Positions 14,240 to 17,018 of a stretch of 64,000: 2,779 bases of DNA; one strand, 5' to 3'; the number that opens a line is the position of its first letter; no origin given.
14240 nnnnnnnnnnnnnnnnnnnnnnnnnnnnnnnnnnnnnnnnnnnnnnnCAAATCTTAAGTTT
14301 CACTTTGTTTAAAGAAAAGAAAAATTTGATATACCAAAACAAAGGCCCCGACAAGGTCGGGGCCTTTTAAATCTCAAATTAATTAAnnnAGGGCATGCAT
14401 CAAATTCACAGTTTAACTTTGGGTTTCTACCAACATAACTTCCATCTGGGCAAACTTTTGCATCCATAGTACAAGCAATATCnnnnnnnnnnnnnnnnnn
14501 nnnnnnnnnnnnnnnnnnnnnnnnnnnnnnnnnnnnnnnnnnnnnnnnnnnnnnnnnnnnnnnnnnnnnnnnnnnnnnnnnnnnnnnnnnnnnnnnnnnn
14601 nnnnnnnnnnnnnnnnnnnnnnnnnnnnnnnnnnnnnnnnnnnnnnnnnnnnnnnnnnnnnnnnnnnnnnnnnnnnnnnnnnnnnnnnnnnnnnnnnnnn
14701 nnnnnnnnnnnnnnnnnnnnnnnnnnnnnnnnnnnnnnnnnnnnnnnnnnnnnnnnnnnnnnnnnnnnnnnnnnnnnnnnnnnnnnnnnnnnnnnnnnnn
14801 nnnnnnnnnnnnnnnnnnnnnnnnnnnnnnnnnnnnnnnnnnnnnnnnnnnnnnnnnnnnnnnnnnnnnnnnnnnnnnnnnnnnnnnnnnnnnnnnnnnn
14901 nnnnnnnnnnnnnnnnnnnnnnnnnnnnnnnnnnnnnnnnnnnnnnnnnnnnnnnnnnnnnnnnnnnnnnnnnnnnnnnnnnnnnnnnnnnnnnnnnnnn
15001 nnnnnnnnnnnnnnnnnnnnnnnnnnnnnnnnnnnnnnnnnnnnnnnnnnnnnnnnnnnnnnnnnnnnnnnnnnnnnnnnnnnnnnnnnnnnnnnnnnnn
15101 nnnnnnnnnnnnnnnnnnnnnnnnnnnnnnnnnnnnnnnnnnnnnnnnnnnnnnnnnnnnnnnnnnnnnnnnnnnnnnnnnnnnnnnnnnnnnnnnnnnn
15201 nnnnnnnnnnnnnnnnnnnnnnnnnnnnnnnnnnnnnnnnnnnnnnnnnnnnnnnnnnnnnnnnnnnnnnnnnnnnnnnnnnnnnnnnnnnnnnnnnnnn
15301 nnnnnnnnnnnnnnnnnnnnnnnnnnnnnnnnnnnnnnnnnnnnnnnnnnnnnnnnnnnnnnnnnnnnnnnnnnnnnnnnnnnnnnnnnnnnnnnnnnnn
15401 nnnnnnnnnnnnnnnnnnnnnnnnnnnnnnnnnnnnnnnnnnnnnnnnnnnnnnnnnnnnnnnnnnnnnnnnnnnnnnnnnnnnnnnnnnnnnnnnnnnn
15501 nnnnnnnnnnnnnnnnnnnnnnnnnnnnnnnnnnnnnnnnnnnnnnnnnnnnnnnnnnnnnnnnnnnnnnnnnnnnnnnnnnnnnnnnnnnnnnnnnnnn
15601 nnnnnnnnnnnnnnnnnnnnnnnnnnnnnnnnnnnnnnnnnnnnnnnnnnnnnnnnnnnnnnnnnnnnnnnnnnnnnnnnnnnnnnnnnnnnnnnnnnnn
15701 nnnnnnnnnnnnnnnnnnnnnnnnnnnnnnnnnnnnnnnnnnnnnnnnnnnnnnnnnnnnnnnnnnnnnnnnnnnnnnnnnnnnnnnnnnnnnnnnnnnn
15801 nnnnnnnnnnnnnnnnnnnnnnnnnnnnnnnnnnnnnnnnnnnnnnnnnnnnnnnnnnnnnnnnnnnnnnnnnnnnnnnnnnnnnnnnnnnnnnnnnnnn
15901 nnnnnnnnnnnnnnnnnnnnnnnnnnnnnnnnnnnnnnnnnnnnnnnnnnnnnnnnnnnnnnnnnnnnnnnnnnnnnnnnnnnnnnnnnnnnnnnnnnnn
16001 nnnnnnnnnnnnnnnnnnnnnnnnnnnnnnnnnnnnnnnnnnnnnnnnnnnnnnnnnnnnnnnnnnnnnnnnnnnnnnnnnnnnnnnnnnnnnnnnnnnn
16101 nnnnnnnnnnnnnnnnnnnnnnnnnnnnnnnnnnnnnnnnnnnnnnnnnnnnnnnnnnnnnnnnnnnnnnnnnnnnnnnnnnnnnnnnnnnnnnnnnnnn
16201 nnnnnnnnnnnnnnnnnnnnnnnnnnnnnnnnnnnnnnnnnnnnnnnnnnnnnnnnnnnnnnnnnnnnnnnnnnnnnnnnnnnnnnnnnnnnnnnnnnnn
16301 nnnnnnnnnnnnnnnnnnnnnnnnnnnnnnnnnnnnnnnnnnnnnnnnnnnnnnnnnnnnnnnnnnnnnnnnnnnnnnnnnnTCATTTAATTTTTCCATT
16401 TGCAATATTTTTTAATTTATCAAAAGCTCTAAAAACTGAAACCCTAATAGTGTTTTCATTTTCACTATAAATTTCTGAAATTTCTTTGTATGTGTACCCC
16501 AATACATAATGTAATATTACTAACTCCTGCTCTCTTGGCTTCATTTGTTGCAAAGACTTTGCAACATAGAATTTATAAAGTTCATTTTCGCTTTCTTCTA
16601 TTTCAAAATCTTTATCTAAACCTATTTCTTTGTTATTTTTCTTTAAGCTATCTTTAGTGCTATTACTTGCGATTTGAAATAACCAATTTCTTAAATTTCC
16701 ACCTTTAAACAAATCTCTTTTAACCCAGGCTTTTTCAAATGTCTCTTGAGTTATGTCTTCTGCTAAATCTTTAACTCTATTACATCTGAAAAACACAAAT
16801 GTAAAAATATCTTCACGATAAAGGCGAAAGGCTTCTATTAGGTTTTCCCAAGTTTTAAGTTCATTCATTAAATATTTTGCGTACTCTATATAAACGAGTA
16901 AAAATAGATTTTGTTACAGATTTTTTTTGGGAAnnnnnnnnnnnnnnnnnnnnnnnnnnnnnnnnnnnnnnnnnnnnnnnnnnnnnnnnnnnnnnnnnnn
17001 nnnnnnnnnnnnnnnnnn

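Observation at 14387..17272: ECF sigma / anti-sigma-like pair sharing a novel Cys-rich module with a neighbouring small secreted protein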

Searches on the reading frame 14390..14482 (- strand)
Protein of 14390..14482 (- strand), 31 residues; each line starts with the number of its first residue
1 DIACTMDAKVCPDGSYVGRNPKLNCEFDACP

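Call 20: search_protein_representatives(alignment_id=A1)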
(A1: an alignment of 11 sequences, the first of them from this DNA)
Query: 11 sequences, 32 profile positions. Proteins with E-value up to 0.001 (for the whole library): 3893; up to 1e-10: 658; up to 1e-30: 92. The best 150 are listed.
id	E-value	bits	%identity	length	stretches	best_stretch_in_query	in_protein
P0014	5.1e-92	317.2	-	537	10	2-31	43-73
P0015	1.0e-74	261.9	-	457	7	2-31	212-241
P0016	1.7e-71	251.6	-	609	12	3-30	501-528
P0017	6.0e-69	243.5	-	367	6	3-31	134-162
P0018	8.1e-69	243.0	-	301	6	1-31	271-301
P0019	8.5e-69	243.0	-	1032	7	2-30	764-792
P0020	1.0e-68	242.7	-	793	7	2-31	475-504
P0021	4.6e-63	224.6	-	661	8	4-31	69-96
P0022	8.6e-62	220.6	-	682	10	2-31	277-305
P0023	2.1e-61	219.3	-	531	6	2-31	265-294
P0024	1.9e-58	209.9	-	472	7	2-31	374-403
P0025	2.5e-58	209.5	-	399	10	4-30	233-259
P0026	1.1e-57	207.4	-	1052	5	2-31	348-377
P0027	5.1e-57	205.3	-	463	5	1-31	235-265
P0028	1.9e-56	203.5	-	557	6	1-31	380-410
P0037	7.3e-50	182.4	-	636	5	2-31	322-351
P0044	3.9e-45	167.3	-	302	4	3-31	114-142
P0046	5.4e-45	166.8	-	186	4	2-31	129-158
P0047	7.6e-45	166.4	-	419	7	3-31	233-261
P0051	5.4e-41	154.0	-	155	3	2-31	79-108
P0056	2.0e-38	145.8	-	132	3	2-31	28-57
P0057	2.7e-38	145.4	-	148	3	2-31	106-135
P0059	2.0e-37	142.6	-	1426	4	2-31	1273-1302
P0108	4.6e-30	119.1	-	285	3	2-31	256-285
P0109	4.8e-30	119.0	-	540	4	3-31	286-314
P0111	1.1e-29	117.9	-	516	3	1-31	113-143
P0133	5.7e-27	109.2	-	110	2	2-31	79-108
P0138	2.3e-26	107.2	-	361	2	2-31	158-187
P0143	5.1e-26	106.1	-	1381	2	3-31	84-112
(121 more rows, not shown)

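Call 23: search_protein_families(library=pfam, proteins=[P0014, P0018, P0051, P0056, P0138, P0143, P0019, P0026, P0059, P0046], max_evalue=1)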
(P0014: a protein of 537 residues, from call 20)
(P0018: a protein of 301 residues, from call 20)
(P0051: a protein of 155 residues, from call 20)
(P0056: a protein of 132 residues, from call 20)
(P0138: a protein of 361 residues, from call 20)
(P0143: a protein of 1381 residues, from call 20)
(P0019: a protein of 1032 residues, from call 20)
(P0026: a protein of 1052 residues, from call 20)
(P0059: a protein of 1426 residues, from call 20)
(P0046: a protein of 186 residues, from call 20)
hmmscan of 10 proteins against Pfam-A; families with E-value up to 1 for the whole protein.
P0014 (537 aa): 0 families

P0018 (301 aa): 1 family
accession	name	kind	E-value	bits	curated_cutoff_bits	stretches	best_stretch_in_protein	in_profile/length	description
PF16720.10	Albumin_I_a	-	0.43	11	23.8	0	119-143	12-36/48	Albumin I chain a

P0051 (155 aa): 0 families

P0056 (132 aa): 1 family
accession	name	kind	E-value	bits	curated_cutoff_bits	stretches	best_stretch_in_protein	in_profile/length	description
PF15913.10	Furin-like_2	-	0.061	14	28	1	74-118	37-80/102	Furin-like repeat, cysteine-rich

P0138 (361 aa): 8 families
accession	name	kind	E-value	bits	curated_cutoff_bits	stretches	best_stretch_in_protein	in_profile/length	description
PF01471.23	PG_binding_1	-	0.036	14.7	23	1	80-125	2-44/57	Putative peptidoglycan binding domain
PF04977.20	DivIC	-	0.066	13.5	28.9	1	37-62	16-41/80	Septum formation initiator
PF22714.1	SNaCT8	-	0.095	13.2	27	0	327-356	61-90/164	Short NACHT-associated C-Terminal domain, family 8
PF14282.11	FlxA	-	0.11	13.1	26.3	1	35-62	46-73/101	FlxA-like protein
PF06005.17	ZapB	-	0.12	13.3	31.5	1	37-62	10-35/71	Cell division protein ZapB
PF08946.15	Osmo_CC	-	0.13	13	24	1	33-60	14-41/46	Osmosensory transporter coiled coil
PF06013.18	WXG100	-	0.2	12.4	27.3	1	30-66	3-39/86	Proteins of 100 residues with WXG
PF02246.21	B1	-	0.21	12.1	25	0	23-42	30-49/69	Protein L b1 domain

P0143 (1381 aa): 2 families
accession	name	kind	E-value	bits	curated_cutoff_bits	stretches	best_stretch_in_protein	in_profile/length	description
PF00050.26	Kazal_1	-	0.016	15.6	21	1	277-322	7-39/49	Kazal-type serine protease inhibitor domain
PF13309.12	HTH_22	-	0.12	12.9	29.6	1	416-450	5-43/63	HTH domain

P0019 (1032 aa): 1 family
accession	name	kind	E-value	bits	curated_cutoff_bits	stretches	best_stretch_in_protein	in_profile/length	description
PF14991.11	MLANA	-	0.058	14.1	27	1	950-997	12-58/117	Protein melan-A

P0026 (1052 aa): 1 family
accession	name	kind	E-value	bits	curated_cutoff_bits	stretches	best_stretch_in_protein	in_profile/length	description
PF23416.1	DUF7107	-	0.0093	16.7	24.6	1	515-554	1-43/48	Domain of unknown function (DUF7107)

P0059 (1426 aa): 0 families

P0046 (186 aa): 1 family
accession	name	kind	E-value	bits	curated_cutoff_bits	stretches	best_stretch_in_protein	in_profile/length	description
PF00017.30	SH2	-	0.027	15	21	1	73-121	20-69/77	SH2 domain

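Call 24: list_cluster_members(proteins=[P0018, P0051, P0056, P0057, P0133, P0138, P0019, P0026, P0059, P0001])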
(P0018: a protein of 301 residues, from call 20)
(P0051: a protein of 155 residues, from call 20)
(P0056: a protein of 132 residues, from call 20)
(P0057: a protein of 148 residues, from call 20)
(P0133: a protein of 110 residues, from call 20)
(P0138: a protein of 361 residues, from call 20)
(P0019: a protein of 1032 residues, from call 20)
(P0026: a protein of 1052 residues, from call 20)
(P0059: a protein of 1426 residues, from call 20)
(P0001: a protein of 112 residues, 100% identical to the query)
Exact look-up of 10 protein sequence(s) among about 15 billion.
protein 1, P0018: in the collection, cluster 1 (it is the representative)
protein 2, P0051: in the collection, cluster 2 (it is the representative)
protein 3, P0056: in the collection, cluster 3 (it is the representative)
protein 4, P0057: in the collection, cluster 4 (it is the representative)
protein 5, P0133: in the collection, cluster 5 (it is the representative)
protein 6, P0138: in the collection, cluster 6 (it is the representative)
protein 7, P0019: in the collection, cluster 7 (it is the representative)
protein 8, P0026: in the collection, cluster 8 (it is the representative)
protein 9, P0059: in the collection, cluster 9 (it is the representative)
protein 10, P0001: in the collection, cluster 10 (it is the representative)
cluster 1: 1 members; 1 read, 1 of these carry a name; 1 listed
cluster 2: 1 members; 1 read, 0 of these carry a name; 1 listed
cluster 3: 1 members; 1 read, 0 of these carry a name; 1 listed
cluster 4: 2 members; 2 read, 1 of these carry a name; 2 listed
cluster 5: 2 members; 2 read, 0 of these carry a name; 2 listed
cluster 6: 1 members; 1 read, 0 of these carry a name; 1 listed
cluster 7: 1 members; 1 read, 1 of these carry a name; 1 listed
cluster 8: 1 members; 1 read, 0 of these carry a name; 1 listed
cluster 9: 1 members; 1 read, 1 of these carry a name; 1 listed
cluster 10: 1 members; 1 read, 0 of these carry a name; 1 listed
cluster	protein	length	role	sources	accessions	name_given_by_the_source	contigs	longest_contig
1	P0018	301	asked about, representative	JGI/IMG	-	hypothetical protein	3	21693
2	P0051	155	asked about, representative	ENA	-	-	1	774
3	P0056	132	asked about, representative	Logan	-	-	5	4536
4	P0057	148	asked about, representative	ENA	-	-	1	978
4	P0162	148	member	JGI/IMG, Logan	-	hypothetical protein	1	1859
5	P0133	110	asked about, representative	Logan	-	-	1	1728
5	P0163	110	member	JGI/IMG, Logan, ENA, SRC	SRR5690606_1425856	-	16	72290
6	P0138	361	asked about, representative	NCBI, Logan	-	-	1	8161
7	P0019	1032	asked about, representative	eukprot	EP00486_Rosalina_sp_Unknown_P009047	CAMPEP_0201595752 /NCGR_PEP_ID=MMETSP0190_2-20130828/192645_1 ...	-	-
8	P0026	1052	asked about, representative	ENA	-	-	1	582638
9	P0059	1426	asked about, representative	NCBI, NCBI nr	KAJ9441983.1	hypothetical protein DIPPA_29376 [Diplonema papillatum]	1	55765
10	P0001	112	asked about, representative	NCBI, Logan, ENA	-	-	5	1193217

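Call 40: search_protein_families(library=pfam, alignment_id=A3, max_evalue=0.001)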
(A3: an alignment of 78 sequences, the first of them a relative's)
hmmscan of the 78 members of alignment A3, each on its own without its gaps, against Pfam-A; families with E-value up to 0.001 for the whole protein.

A. member 1, P0026 (1052 aa): 0 families

B. families by the number of members that match (of 78 scanned): 15 families
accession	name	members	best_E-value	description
PF05375.19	Pacifastin_I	7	2.7e-21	Pacifastin inhibitor (LCMII)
PF00014.29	Kunitz_BPTI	4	3.8e-50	Kunitz/Bovine pancreatic trypsin inhibitor domain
PF00066.22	Notch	3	9e-05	LNR domain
PF19671.4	DUF6174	2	3.8e-17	Family of unknown function (DUF6174)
PF00652.28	Ricin_B_lectin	2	3.8e-10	Ricin-type beta-trefoil lectin domain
PF24517.2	CBM96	1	8.2e-53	Carbohydrate-binding module family 96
PF03891.20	DUF333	1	5.9e-49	Domain of unknown function (DUF333)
PF02199.20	SapA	1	1.5e-31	Saposin A-type domain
PF00182.24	Glyco_hydro_19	1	4.5e-12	Chitinase class I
PF00404.24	Dockerin_1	1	1.5e-08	Dockerin type I domain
PF06848.17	Disaggr_repeat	1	3.8e-07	Disaggregatase related repeat domain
PF07699.19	Ephrin_rec_like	1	4.3e-06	Tyrosine-protein kinase ephrin type A/B receptor-like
PF04886.17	PT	1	6.8e-05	PT disordered repeat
PF10386.15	DUF2441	1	0.00038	Protein of unknown function (DUF2441)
PF04181.18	RPAP2_Rtr1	1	0.00051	Rtr1/RPAP2 family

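Call 42: list_cluster_members(proteins=[P0021, P0023, P0037, P0044, P0047, P0108, P0109, P0111, P0014, P0165])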
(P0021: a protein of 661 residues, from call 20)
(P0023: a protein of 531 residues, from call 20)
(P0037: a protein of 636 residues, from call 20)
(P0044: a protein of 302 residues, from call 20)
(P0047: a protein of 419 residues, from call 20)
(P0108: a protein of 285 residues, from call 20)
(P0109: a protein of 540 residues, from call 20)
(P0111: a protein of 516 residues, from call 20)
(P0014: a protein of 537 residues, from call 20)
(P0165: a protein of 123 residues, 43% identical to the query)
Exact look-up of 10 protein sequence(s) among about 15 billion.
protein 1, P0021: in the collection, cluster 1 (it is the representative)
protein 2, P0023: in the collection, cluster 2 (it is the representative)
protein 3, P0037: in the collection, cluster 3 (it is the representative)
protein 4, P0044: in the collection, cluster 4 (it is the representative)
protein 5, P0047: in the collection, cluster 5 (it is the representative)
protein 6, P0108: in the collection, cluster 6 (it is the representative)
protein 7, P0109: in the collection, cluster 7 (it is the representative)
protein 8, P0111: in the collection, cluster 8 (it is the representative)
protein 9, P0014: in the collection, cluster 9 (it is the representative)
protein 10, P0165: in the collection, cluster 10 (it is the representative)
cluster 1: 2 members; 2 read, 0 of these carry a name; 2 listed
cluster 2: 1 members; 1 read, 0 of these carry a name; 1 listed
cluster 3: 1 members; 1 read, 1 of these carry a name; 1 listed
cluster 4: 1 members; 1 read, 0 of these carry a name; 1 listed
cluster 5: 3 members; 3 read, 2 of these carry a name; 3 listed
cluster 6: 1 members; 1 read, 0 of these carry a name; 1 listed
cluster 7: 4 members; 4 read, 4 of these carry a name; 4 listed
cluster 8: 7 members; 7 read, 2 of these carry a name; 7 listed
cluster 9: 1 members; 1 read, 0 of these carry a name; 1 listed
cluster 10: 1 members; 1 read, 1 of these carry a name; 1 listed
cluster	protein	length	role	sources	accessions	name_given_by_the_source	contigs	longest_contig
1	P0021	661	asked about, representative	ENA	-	-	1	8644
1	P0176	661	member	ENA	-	-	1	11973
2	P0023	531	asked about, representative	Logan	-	-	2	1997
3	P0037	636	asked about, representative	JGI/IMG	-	hypothetical protein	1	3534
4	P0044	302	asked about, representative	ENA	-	-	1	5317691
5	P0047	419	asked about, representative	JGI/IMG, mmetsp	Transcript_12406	Transcript_12406/g.19093 ORF Transcript_12406/g.19093 Transcript_12406/m.19093 ...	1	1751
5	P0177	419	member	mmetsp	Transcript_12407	Transcript_12407/g.19096 ORF Transcript_12407/g.19096 Transcript_12407/m.19096 ...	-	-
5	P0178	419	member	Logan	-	-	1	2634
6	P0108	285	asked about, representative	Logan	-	-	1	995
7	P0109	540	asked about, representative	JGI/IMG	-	hypothetical protein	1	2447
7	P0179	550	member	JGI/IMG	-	hypothetical protein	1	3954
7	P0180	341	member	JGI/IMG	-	hypothetical protein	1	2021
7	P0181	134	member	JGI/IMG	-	hypothetical protein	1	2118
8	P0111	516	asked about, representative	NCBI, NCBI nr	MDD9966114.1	MAG: BPTI/Kunitz domain-containing protein [Myxococcales bacterium] | BPTI/Kunitz domain-containing protein [Myxococcales bacterium]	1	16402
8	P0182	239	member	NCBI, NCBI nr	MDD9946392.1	MAG: BPTI/Kunitz-type proteinase inhibitor domain-containing protein, partial ... | BPTI/Kunitz-type proteinase inhibitor domain-containing protein [Myxococcales bacterium]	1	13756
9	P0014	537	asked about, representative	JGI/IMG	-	-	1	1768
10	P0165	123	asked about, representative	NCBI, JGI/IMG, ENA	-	hypothetical protein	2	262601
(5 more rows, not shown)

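Call 80: search_solved_structures(query=A7, max_evalue=10, show_alignments=4)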
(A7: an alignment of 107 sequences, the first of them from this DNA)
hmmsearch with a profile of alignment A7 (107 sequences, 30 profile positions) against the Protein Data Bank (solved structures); distinct sequences matched with E-value up to 10: 0.

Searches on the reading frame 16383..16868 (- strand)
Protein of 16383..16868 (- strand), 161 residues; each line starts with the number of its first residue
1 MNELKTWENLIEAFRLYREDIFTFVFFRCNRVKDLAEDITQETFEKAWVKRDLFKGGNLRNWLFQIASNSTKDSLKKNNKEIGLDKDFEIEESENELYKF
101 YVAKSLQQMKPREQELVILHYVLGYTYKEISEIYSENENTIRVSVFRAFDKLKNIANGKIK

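Call 3: search_protein_families(library=pfam, proteins=[window:16383-16868:-], max_evalue=1)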
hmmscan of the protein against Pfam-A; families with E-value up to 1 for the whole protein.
window:16383-16868:- (161 aa): 7 families
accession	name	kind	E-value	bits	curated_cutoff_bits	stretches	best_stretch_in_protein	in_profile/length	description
PF08281.18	Sigma70_r4_2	-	2e-11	43.8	25.7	1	102-152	4-54/54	Sigma-70, region 4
PF04542.20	Sigma70_r2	-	2.8e-09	37.1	24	1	15-80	3-70/71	Sigma-70 region 2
PF04545.22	Sigma70_r4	-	1e-08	35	24.1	1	106-153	2-49/50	Sigma-70, region 4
PF06530.18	Phage_antitermQ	-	6.9e-05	23.2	26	1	104-148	58-102/118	Phage antitermination protein Q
PF22029.2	PhyR_sigma2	-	0.017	15.6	27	1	35-66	21-53/55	Sigma2 domain of PhyR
PF00196.25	GerE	-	0.068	13.3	23.5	1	114-153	6-46/57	Bacterial regulatory proteins, luxR family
PF06056.18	Terminase_5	-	0.18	12.2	20.3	0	121-141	10-30/58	Putative ATPase subunit of terminase (gpP-like)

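Call 4: search_protein_families(library=ncbifam, proteins=[window:16383-16868:-], max_evalue=1)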
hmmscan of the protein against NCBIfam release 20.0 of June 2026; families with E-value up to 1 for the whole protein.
window:16383-16868:- (161 aa): 89 families (the best 25 are shown)
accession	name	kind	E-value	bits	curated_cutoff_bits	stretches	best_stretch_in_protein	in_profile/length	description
TIGR02950.1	SigM_subfam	subfamily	6.1e-23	81.4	147.95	1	12-156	4-158/159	RNA polymerase sigma factor, SigM family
TIGR02937.1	sigma70-ECF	superfamily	1e-19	70.8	42.9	1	12-154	5-163/165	sigma-70 family RNA polymerase sigma factor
NF007226.0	PRK09644.1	equivalog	2.3e-18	66.8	199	1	12-156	5-157/166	RNA polymerase sigma factor SigM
NF006930.0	PRK09415.1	subfamily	5.1e-17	62.3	198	1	9-155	16-174/179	RNA polymerase factor sigma C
NF009170.0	PRK12517.1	subfamily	3.4e-16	59.2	197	1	5-156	23-176/188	RNA polymerase sigma factor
NF058625.1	sigma_PG0214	equivalog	4.6e-16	59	130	1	18-154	14-159/170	GFO_1088 family ECF-type sigma factor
TIGR02952.1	Sig70_famx2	equivalog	5.2e-16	59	206.45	1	14-154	17-168/170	ECF subfamily RNA polymerase sigma factor, BldN family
NF007216.0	PRK09638.1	equivalog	1.5e-15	57.5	194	1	31-153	40-171/180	RNA polymerase sigma factor SigY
NF053879.1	RNAPolSigSigVBac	equivalog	2.5e-15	56.5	190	1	8-154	4-153/160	RNA polymerase sigma factor SigV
TIGR02985.1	Sig70_bacteroi1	subfamily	2.2e-14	54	126.4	1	14-154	7-160/162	RNA polymerase sigma-70 factor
NF009193.0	PRK12541.1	equivalog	4.3e-14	53.1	171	1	8-155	5-159/161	RNA polymerase sigma factor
NF007223.0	PRK09641.1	equivalog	8.1e-14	51.9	209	1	12-154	22-182/187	RNA polymerase sigma factor SigW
NF009199.0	PRK12547.1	subfamily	2.4e-13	49.9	219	1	31-155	28-159/184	RNA polymerase sigma factor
NF009169.0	PRK12516.1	equivalog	2.6e-13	49.8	321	1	33-156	34-164/188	RNA polymerase sigma factor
TIGR02954.1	Sig70_famx3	hypoth_equivalog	5e-13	49.1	188.5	1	18-154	26-165/170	RNA polymerase sigma-70 factor, TIGR02954 family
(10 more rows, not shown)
